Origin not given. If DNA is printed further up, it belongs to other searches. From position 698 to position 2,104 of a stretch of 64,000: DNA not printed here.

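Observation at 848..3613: Short BoxB/PaaA-like diiron oxygenase coupled to a NuoE-like [2Fe-2S] ferredoxin and a NuoF-like flavoprotein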

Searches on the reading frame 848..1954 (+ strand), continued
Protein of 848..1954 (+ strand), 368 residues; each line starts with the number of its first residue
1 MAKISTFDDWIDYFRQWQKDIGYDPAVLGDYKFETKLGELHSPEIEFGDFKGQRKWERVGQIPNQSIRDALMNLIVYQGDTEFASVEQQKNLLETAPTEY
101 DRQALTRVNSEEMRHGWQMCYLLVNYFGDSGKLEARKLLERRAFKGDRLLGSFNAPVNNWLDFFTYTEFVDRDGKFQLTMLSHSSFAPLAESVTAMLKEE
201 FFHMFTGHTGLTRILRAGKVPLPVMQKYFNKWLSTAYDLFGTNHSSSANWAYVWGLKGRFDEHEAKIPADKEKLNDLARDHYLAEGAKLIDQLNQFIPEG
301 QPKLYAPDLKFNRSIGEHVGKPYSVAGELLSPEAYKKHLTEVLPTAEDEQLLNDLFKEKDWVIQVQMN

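Call 60: fold_search(model_id=the predicted structure, library=pdb)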
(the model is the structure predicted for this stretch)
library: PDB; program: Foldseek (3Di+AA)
matches with E <= 10: 227; with E <= 0.001: 31
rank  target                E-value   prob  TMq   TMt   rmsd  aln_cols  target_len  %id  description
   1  3per_A                2.3e-22  1.00  0.88  0.68   4.9       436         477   31  Crystal Structure of BoxB with phosphate bound to the diiron center (released 2011-06-01)
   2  3q1g_B                2.6e-22  1.00  0.88  0.69   4.8       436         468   31  Crystal Structure of BoxB crystallized with PEG (released 2011-06-01)
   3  3pm5_D                3.3e-22  1.00  0.87  0.69   4.5       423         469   32  Crystal Structure of BoxB in mixed valent state with bound benzoyl-CoA (released 2011-06-01)
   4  3q1g_C                3.4e-22  1.00  0.88  0.69   4.9       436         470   31  Crystal Structure of BoxB crystallized with PEG (released 2011-06-01)
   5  3q1g_A                5.0e-22  1.00  0.88  0.69   4.7       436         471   32  Crystal Structure of BoxB crystallized with PEG (released 2011-06-01)
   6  3pm5_C                5.0e-22  1.00  0.88  0.69   4.6       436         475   31  Crystal Structure of BoxB in mixed valent state with bound benzoyl-CoA (released 2011-06-01)
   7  3q1g_D                5.5e-22  1.00  0.88  0.70   4.7       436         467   32  Crystal Structure of BoxB crystallized with PEG (released 2011-06-01)
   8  3pm5_A                5.8e-22  1.00  0.89  0.70   2.4       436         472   31  Crystal Structure of BoxB in mixed valent state with bound benzoyl-CoA (released 2011-06-01)
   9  3pf7_A                1.0e-21  1.00  0.88  0.69   4.6       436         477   31  Crystal structure of BoxB with malonate bound to the diiron center (released 2011-06-01)
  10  3pf7_B                1.4e-21  1.00  0.89  0.70   3.2       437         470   31  Crystal structure of BoxB with malonate bound to the diiron center (released 2011-06-01)
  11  3per_B                3.3e-21  1.00  0.89  0.69   3.7       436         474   31  Crystal Structure of BoxB with phosphate bound to the diiron center (released 2011-06-01)
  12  4mud_D                1.2e-09  1.00  0.50  0.81   5.0       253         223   26  Crystal structure of a ring oxydation complex/ phenylacetic acid degradation-like protein (SSO1313) from Sulfolobus so (released 2013-10-09)
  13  4mud_C                1.4e-09  1.00  0.50  0.82   4.5       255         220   25  Crystal structure of a ring oxydation complex/ phenylacetic acid degradation-like protein (SSO1313) from Sulfolobus so (released 2013-10-09)
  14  4mud_A                2.2e-09  1.00  0.50  0.81   4.5       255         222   25  Crystal structure of a ring oxydation complex/ phenylacetic acid degradation-like protein (SSO1313) from Sulfolobus so (released 2013-10-09)
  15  4mud_B                4.6e-09  1.00  0.50  0.82   5.0       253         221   26  Crystal structure of a ring oxydation complex/ phenylacetic acid degradation-like protein (SSO1313) from Sulfolobus so (released 2013-10-09)
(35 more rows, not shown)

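Call 66: search_protein_families(library=pfam, proteins=[L030:4077-4970:+, L030:6179-7012:+, L030:7098-7886:+, L030:9143-9553:+, L030:9603-10811:+, L030:11159-12289:+, L030:12774-13742:+, L059:4906-5694:+, L059:5768-7210:+, L062:1731-2585:+], max_evalue=0.001)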
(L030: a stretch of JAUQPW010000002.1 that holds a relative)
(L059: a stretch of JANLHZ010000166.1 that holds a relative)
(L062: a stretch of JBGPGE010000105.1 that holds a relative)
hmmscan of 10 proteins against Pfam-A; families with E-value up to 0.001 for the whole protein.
L030:4077-4970:+ (297 aa): 2 families
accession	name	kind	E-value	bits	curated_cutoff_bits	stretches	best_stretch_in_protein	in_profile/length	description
PF04055.27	Radical_SAM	-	2e-23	83.8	29.5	1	63-221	3-165/166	Radical SAM superfamily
PF16881.10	LIAS_N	-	6.4e-10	39.8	27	1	9-46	59-96/96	N-terminal domain of lipoyl synthase of Radical_SAM family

L030:6179-7012:+ (277 aa): 2 families
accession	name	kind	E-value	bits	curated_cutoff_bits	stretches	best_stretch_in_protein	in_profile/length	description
PF00378.25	ECH_1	-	1.8e-57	195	27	1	32-277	3-251/251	Enoyl-CoA hydratase/isomerase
PF16113.10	ECH_2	-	1.5e-28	100.7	27.2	1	36-249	2-226/335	Enoyl-CoA hydratase/isomerase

L030:7098-7886:+ (262 aa): 2 families
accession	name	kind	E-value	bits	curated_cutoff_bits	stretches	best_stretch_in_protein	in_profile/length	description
PF00378.25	ECH_1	-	4.3e-58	197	27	1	11-261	3-250/251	Enoyl-CoA hydratase/isomerase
PF16113.10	ECH_2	-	2.1e-29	103.5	27.2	1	15-187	2-176/335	Enoyl-CoA hydratase/isomerase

L030:9143-9553:+ (136 aa): 1 family
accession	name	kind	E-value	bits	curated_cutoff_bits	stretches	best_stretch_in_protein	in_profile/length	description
PF00293.34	NUDIX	-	1.6e-21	77.2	21.1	1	4-129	3-131/134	NUDIX domain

L030:9603-10811:+ (402 aa): 1 family
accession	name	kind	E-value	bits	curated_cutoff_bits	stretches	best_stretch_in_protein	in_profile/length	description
PF01969.22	Ni_insertion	-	1.4e-148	495.4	22.1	1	4-386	1-375/375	Nickel insertion protein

L030:11159-12289:+ (376 aa): 2 families
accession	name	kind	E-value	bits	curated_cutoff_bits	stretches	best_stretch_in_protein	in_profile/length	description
PF13478.12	XdhC_C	-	1.3e-41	142.5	29.7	1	214-358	1-125/125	XdhC Rossmann domain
PF02625.21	XdhC_CoxI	-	7.9e-32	109.5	24.3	2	13-74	3-64/68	XdhC and CoxI family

L030:12774-13742:+ (322 aa): 1 family
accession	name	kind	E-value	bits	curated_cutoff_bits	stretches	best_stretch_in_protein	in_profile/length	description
PF03928.20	HbpS-like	-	1.7e-11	44.7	25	1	117-255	22-124/128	Haem degrading protein HbpS-like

L059:4906-5694:+ (262 aa): 2 families
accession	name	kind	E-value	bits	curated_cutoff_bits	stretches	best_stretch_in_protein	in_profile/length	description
PF00378.25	ECH_1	-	5.8e-57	193.3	27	1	11-261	3-250/251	Enoyl-CoA hydratase/isomerase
PF16113.10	ECH_2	-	5e-28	99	27.2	1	25-185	13-174/335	Enoyl-CoA hydratase/isomerase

L059:5768-7210:+ (480 aa): 1 family
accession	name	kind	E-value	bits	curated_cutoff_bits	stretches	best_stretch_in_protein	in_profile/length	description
PF00171.27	Aldedh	-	1.2e-178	594.8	23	1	13-474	1-460/461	Aldehyde dehydrogenase family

L062:1731-2585:+ (284 aa): 2 families
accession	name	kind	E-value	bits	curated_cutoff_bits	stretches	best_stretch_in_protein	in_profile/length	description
PF02775.26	TPP_enzyme_C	-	7.6e-30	104.1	21.9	1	52-198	3-151/151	Thiamine pyrophosphate enzyme, C-terminal TPP binding domain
PF12367.13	PFO_beta_C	-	1.3e-05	25.6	24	1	202-265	1-65/66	Pyruvate ferredoxin oxidoreductase beta subunit C terminal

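Call 67: search_protein_families(library=ncbifam, proteins=[L033:3840-4649:+, L033:4685-6157:+, L033:6157-6705:+, L033:7152-7943:+, L033:9113-9886:+, L033:10310-10864:+, L033:11028-13358:+, L033:13355-14350:+, L164:10129-10932:+, L164:17314-18177:+], max_evalue=1e-10)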
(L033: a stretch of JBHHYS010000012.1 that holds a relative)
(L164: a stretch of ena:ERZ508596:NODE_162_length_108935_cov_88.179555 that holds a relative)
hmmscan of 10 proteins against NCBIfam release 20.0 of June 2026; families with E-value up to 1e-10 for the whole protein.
L033:3840-4649:+ (269 aa): 70 families (the best 25 are shown)
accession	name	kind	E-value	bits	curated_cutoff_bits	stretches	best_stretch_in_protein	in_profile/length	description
NF005803.0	PRK07658.1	equivalog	7.8e-69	231.9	313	1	12-269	3-257/257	enoyl-CoA hydratase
NF004475.0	PRK05809.1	subfamily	3e-60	203.9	394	1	15-269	8-260/260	short-chain-enoyl-CoA hydratase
NF006566.0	PRK09076.1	subfamily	9.7e-59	199.1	286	1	12-267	6-258/260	enoyl-CoA hydratase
NF006007.0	PRK08138.1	subfamily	1.7e-58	198.1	355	1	11-269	8-261/261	enoyl-CoA hydratase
NF004517.0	PRK05862.1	equivalog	2.7e-55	187.7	396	1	18-268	11-256/257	enoyl-CoA hydratase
NF005802.0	PRK07657.1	equivalog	3.5e-55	187.3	363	1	17-267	10-258/260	enoyl-CoA hydratase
NF051848.1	EnCoAHydtEchA19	equivalog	8.4e-55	186.1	400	1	20-268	9-257/258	enoyl-CoA hydratase EchA19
NF007239.0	PRK09674.1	equivalog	8.7e-51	172.8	371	1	17-267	10-255/257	2,3-dehydroadipyl-CoA hydratase PaaF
NF004634.0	PRK05980.1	equivalog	3.1e-47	161.2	375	1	13-267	5-261/263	crotonase/enoyl-CoA hydratase family protein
NF005073.0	PRK06495.1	subfamily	7.5e-46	156.5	296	1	11-268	4-256/257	enoyl-CoA hydratase/isomerase family protein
NF004781.0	PRK06127.1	subfamily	2.8e-45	155.1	291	1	8-268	8-268/269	enoyl-CoA hydratase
NF042430.2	EnCoAhydt_DpgD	equivalog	1e-43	149.7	400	1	18-268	4-257/258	enoyl-CoA-hydratase DpgD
NF005864.0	PRK07799.1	equivalog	3.2e-42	144.6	316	1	24-268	21-265/266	crotonase/enoyl-CoA hydratase family protein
NF008363.0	PRK11154.1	equivalog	2.8e-41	141.4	869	1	17-223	12-222/708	fatty acid oxidation complex subunit alpha FadJ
TIGR02280.1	PaaB1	equivalog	3.8e-41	141.3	345.15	1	16-268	4-255/256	2-(1,2-epoxy-1,2-dihydrophenyl)acetyl-CoA isomerase PaaG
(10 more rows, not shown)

L033:4685-6157:+ (490 aa): 40 families (the best 25 are shown)
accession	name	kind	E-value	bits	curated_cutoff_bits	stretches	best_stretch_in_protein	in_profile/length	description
TIGR01804.1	BADH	equivalog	6.8e-182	605.1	668.6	1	15-482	1-467/467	betaine-aldehyde dehydrogenase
NF009725.0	PRK13252.1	equivalog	3.5e-176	586.4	593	1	13-489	8-482/488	betaine-aldehyde dehydrogenase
NF045736.1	PaDhStyDRhodo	equivalog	8.7e-170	565.3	800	1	12-486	3-477/479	phenylacetaldehyde dehydrogenase StyD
NF045735.1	PaDhStyDPseudo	equivalog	4.4e-169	563.2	850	1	13-485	4-480/483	phenylacetaldehyde dehydrogenase StyD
TIGR02299.1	HpaE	equivalog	1.6e-159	531.6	638.35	1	13-488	2-478/488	5-carboxymethyl-2-hydroxymuconate semialdehyde dehydrogenase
NF007352.0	PRK09847.1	equivalog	3.8e-150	500.7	850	1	12-489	20-494/495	aldehyde dehydrogenase PuuC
NF010000.0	PRK13473.1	subfamily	6.1e-147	490.1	615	1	13-487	4-473/475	aminobutyraldehyde dehydrogenase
NF050026.1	AcaldDHExaC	equivalog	1.3e-143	479.3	900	1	14-487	18-494/503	acetaldehyde dehydrogenase ExaC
TIGR03216.1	OH_muco_semi_DH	equivalog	4.4e-140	467.5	693.25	1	14-487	3-480/481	2-hydroxymuconic semialdehyde dehydrogenase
NF042993.1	AlphKGSA_gudD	equivalog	8e-131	437.1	770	1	15-486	7-480/481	alpha-ketoglutaric semialdehyde dehydrogenase GucD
TIGR03374.1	ABALDH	equivalog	7.7e-121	404.2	909.3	1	13-486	3-471/472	aminobutyraldehyde dehydrogenase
TIGR01780.1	SSADH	subfamily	1.8e-119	399.6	646.35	1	32-482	2-448/448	succinate-semialdehyde dehydrogenase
TIGR04284.1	aldehy_Rv0768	hypoth_equivalog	1.8e-118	396.6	775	1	13-484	2-476/480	aldehyde dehydrogenase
NF040648.1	lactal_redase_Meth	equivalog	7.9e-118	394.4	650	1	14-486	1-462/463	lactaldehyde dehydrogenase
NF052305.1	DioxValDhHalo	equivalog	6.6e-113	378.2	750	1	15-487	8-482/483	2,5-dioxovalerate dehydrogenase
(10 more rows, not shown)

L033:6157-6705:+ (182 aa): 2 families
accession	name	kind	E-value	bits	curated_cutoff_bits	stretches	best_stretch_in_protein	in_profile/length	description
TIGR00584.1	mug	subfamily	1.9e-35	123.1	402.6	1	12-171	121-291/328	mismatch-specific thymine-DNA glycosylate (mug)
NF007570.0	PRK10201.1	equivalog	1.7e-34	119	144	1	16-167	4-155/168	G/U mismatch-specific DNA glycosylase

L033:7152-7943:+ (263 aa): 68 families (the best 25 are shown)
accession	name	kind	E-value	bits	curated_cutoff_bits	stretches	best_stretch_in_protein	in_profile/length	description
TIGR02280.1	PaaB1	equivalog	1e-69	234.9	345.15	1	11-262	6-255/256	2-(1,2-epoxy-1,2-dihydrophenyl)acetyl-CoA isomerase PaaG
NF006699.0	PRK09245.1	subfamily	9e-67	225.1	354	1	4-262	3-265/266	crotonase/enoyl-CoA hydratase family protein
NF004475.0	PRK05809.1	subfamily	2.4e-65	220.6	394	1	6-261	6-258/260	short-chain-enoyl-CoA hydratase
NF006107.0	PRK08258.1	equivalog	5.7e-65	219.3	330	1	5-263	18-277/277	enoyl-CoA hydratase family protein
NF005802.0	PRK07657.1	equivalog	1.5e-63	214.8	363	1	9-262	9-259/260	enoyl-CoA hydratase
NF005700.0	PRK07511.1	subfamily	1e-62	212.1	274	1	5-261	4-259/260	enoyl-CoA hydratase family protein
NF004635.0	PRK05981.1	equivalog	1.5e-62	211.6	351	1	6-263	6-266/266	enoyl-CoA hydratase/isomerase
NF046063.1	oxepin_alt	equivalog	1.8e-62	211.1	300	1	6-258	2-253/254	oxepin-CoA hydrolase, alternative type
NF006008.0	PRK08139.1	equivalog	8.7e-61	205.8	313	1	3-262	10-265/266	enoyl-CoA hydratase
NF004857.0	PRK06210.1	equivalog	2.2e-60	204.4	341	1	5-262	10-274/275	enoyl-CoA hydratase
NF051848.1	EnCoAHydtEchA19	equivalog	1.8e-59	201.4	400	1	7-262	3-257/258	enoyl-CoA hydratase EchA19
NF006109.0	PRK08260.1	subfamily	2.9e-58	197.5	320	1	5-262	5-277/296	enoyl-CoA hydratase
NF004840.0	PRK06190.1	equivalog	2.5e-57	194.4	253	1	2-242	2-238/260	enoyl-CoA hydratase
NF004634.0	PRK05980.1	equivalog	1.8e-56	191.4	375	1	5-261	4-261/263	crotonase/enoyl-CoA hydratase family protein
NF006007.0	PRK08138.1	subfamily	1.9e-54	184.8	355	1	4-262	8-260/261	enoyl-CoA hydratase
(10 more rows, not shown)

L033:9113-9886:+ (257 aa): 68 families (the best 25 are shown)
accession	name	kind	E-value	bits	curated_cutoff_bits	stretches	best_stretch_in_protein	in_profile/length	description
TIGR03189.1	dienoyl_CoA_hyt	equivalog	7.8e-48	163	292.5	1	8-256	4-250/251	cyclohexa-1,5-dienecarbonyl-CoA hydratase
NF051848.1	EnCoAHydtEchA19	equivalog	1e-44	153.1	400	1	6-257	1-258/258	enoyl-CoA hydratase EchA19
NF006566.0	PRK09076.1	subfamily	2.8e-44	151.7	286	1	5-255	5-258/260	enoyl-CoA hydratase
NF042430.2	EnCoAhydt_DpgD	equivalog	1.2e-42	146.2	400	1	10-256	2-257/258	enoyl-CoA-hydratase DpgD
NF004475.0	PRK05809.1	subfamily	1.5e-42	145.9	394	1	6-253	5-256/260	short-chain-enoyl-CoA hydratase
NF006007.0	PRK08138.1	subfamily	1.3e-40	139.4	355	1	11-257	14-261/261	enoyl-CoA hydratase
NF004517.0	PRK05862.1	equivalog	1.6e-40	139.3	396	1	5-254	4-254/257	enoyl-CoA hydratase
NF005803.0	PRK07658.1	equivalog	3.8e-40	137.9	313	1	6-257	3-257/257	enoyl-CoA hydratase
NF006008.0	PRK08139.1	equivalog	4.8e-40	137.8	313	1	6-255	12-264/266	enoyl-CoA hydratase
NF004781.0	PRK06127.1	subfamily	2.1e-39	135.8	291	1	6-257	12-269/269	enoyl-CoA hydratase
NF005802.0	PRK07657.1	equivalog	2.1e-38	132.3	363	1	13-256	12-259/260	enoyl-CoA hydratase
NF004796.0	PRK06144.1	subfamily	2.7e-37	128.7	272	1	5-257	8-262/262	enoyl-CoA hydratase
NF004634.0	PRK05980.1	equivalog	6.4e-37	127.4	375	1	6-254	4-260/263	crotonase/enoyl-CoA hydratase family protein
NF007239.0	PRK09674.1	equivalog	8.3e-37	127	371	1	7-257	6-257/257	2,3-dehydroadipyl-CoA hydratase PaaF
NF002936.2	PRK03580.1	equivalog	3e-36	125.1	500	1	7-257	5-261/261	crotonobetainyl-CoA hydratase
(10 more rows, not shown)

L033:10310-10864:+ (184 aa): 11 families
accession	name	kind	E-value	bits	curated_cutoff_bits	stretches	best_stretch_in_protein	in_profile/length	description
NF041020.1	glyceraldDH_gamma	equivalog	8.7e-54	181.5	290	1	20-172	11-163/164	glyceraldehyde dehydrogenase subunit gamma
TIGR03193.1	4hydroxCoAred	equivalog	1.3e-53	180.9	257.8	1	21-167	1-147/148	4-hydroxybenzoyl-CoA reductase subunit gamma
TIGR03198.1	pucE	equivalog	7.6e-49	165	254.3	1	19-169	1-150/151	xanthine dehydrogenase subunit E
NF043084.2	XdhC_XDHase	equivalog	1.6e-46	157.6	217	1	21-168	2-150/151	xanthine dehydrogenase subunit XdhC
NF045668.1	pterin_aldehy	equivalog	3.1e-44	151.3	1100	1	23-171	4-155/905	molybdopterin-dependent aldehyde oxidoreductase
NF008514.0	PRK11433.1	equivalog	6e-40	137.1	322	1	21-133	52-164/218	aldehyde dehydrogenase iron-sulfur subunit PaoA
TIGR03311.1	Se_dep_XDH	equivalog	6.9e-40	136.9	830.45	1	25-171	4-147/848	selenium-dependent xanthine dehydrogenase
TIGR02963.1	xanthine_xdhA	equivalog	1.4e-38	132.7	467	1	32-173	11-163/468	xanthine dehydrogenase small subunit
NF007387.0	PRK09908.1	equivalog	1.3e-37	128.7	212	1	22-169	9-157/159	xanthine dehydrogenase iron sulfur-binding subunit XdhC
TIGR02969.1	mam_aldehyde_ox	subfamily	2.2e-29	101.6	1912.3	1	25-165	6-158/1330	aldehyde oxidase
TIGR03313.1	Se_sel_red_Mo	hypoth_equivalog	9.2e-16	56.7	1101.9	1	55-172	30-149/951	molybdopterin-dependent oxidoreductase Mo/Fe-S-binding subunit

L033:11028-13358:+ (776 aa): 13 families
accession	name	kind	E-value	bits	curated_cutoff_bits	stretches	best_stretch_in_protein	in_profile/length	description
TIGR03194.1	4hydrxCoA_A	equivalog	9.5e-303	1006.3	994.55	1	11-761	1-746/746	4-hydroxybenzoyl-CoA reductase subunit alpha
NF043082.1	XdhA_XDHase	equivalog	1.4e-165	552.5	780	1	7-765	1-756/758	xanthine dehydrogenase subunit XdhA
NF007426.0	PRK09970.1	equivalog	8.5e-158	526.7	916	1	4-763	3-757/761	xanthine dehydrogenase molybdenum-binding subunit XdhA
NF041018.1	glyceraldDH_alpha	equivalog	2e-128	429.9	790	1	6-758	2-741/741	glyceraldehyde dehydrogenase subunit alpha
TIGR03196.1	pucD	equivalog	7e-125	418.2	783.65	1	12-757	8-754/763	xanthine dehydrogenase subunit D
TIGR03311.1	Se_dep_XDH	equivalog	4.1e-108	362.6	830.45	2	6-544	161-678/848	selenium-dependent xanthine dehydrogenase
NF040766.1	CODH_aero_grp5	exception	3.3e-106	356.3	950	1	6-757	4-781/785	aerobic carbon-monoxide dehydrogenase large subunit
NF045668.1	pterin_aldehy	equivalog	1.1e-99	334.7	1100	2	5-542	173-716/905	molybdopterin-dependent aldehyde oxidoreductase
TIGR03313.1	Se_sel_red_Mo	hypoth_equivalog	1.3e-99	334.2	1101.9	2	149-762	351-950/951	molybdopterin-dependent oxidoreductase Mo/Fe-S-binding subunit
NF041671.1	peri_hyde_PaoC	equivalog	4.1e-98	329.6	1180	1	4-763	15-733/735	aldehyde oxidoreductase molybdenum-binding subunit PaoC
TIGR02416.1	CO_dehy_Mo_lg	equivalog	6.5e-97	325.5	991.15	1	21-755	7-765/770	aerobic carbon-monoxide dehydrogenase large subunit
TIGR02965.1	xanthine_xdhB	equivalog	2.9e-88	296.9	849.5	1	15-762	9-755/758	xanthine dehydrogenase molybdopterin binding subunit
TIGR02969.1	mam_aldehyde_ox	subfamily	1.3e-41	142.2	1912.3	1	18-762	587-1308/1330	aldehyde oxidase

L033:13355-14350:+ (331 aa): 6 families
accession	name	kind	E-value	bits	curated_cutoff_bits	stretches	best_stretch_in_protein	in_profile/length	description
TIGR03195.1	4hydrxCoA_B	equivalog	8.4e-104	347.1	404.55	1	4-325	3-320/321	4-hydroxybenzoyl-CoA reductase subunit beta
NF043083.1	XdhB_XDHase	equivalog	1.4e-57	195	310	2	153-324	113-283/289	xanthine dehydrogenase subunit XdhB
NF007427.0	PRK09971.1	equivalog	2.7e-55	187.6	287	2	153-323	113-282/292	xanthine dehydrogenase FAD-binding subunit XdhB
NF041019.1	glyceraldDH_beta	equivalog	1.7e-53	181.7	350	2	156-323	116-279/280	glyceraldehyde dehydrogenase subunit beta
TIGR02963.1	xanthine_xdhA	equivalog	1.8e-28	99.4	467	2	161-319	306-463/468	xanthine dehydrogenase small subunit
TIGR03199.1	pucC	equivalog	5.2e-26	91.5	306.05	1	11-118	1-107/264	xanthine dehydrogenase subunit C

L164:10129-10932:+ (267 aa): 1 family
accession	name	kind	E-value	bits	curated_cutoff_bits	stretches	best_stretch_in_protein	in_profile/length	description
TIGR02428.1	pcaJ_scoB_fam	subfamily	1.1e-11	44.5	243.55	0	23-162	6-146/207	3-oxoacid CoA-transferase subunit B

L164:17314-18177:+ (287 aa): 0 families
